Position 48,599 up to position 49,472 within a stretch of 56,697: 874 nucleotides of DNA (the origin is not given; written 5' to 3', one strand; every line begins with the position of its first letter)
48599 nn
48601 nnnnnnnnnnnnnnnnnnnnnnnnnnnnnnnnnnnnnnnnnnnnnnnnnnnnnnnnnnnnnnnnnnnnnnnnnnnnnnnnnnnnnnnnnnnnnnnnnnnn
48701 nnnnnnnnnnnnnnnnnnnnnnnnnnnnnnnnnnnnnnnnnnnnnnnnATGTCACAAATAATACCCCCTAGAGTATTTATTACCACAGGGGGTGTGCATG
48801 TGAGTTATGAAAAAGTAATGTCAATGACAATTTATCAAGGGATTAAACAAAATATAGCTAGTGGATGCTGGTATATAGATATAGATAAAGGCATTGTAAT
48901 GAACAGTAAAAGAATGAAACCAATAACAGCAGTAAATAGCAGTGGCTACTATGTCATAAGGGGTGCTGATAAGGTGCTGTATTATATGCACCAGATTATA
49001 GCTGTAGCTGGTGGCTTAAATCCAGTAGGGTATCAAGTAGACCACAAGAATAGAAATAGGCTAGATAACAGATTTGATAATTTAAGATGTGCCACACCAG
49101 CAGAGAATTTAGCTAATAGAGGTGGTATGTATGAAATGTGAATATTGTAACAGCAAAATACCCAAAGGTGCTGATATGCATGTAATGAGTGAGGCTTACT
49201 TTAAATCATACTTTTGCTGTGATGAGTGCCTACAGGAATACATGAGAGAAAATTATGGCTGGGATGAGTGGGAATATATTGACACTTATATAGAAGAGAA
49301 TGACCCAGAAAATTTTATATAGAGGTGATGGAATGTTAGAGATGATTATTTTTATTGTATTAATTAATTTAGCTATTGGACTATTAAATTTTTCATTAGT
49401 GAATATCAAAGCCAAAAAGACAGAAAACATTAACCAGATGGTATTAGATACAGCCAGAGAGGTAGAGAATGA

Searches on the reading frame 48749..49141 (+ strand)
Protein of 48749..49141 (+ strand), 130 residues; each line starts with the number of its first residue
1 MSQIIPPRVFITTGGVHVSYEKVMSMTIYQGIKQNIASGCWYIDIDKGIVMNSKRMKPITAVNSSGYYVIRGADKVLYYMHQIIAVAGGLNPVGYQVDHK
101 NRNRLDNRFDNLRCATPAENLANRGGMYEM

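Call 39: search_protein_families(library=phrogs, max_evalue=0.001, proteins=[window:48749-49141:+])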
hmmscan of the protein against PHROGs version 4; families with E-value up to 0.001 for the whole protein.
window:48749-49141:+ (130 aa): 8 families
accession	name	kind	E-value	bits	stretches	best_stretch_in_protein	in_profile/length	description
phrog_99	-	DNA, RNA and nucleotide metabolism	6.5e-22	79.7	1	23-125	100-206/383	HNH endonuclease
phrog_59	-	DNA, RNA and nucleotide metabolism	6e-14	53.2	1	42-122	150-233/423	HNH endonuclease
phrog_4578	-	DNA, RNA and nucleotide metabolism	2.5e-12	47.8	1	82-124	17-59/130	HNH endonuclease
phrog_959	-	DNA, RNA and nucleotide metabolism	2.8e-10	41.1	1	47-123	23-105/138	HNH endonuclease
phrog_826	-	DNA, RNA and nucleotide metabolism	3.9e-06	27.6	1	62-123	92-157/281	HNH endonuclease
phrog_7545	-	DNA, RNA and nucleotide metabolism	2.3e-05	25.6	1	63-119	64-128/160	HNH endonuclease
phrog_36769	-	unknown function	0.00019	21.9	1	58-123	221-285/367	-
phrog_1492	-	DNA, RNA and nucleotide metabolism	0.0003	21.1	1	89-121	124-156/414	HNH endonuclease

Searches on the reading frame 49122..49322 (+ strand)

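Call 39: search_protein_families(library=phrogs, max_evalue=0.001, proteins=[window:49122-49322:+])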
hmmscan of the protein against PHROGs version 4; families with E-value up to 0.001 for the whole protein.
window:49122-49322:+ (66 aa): 0 families

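Call 98: search_protein_families(library=pfam, max_evalue=0.01, proteins=[window:49122-49322:+])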
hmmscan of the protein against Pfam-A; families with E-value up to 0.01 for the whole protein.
window:49122-49322:+ (66 aa): 1 family
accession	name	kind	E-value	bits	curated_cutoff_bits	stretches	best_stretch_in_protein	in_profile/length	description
PF06467.20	zf-FCS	-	0.0033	17.7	22.4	1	3-40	4-39/39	MYM-type Zinc finger with FCS sequence motif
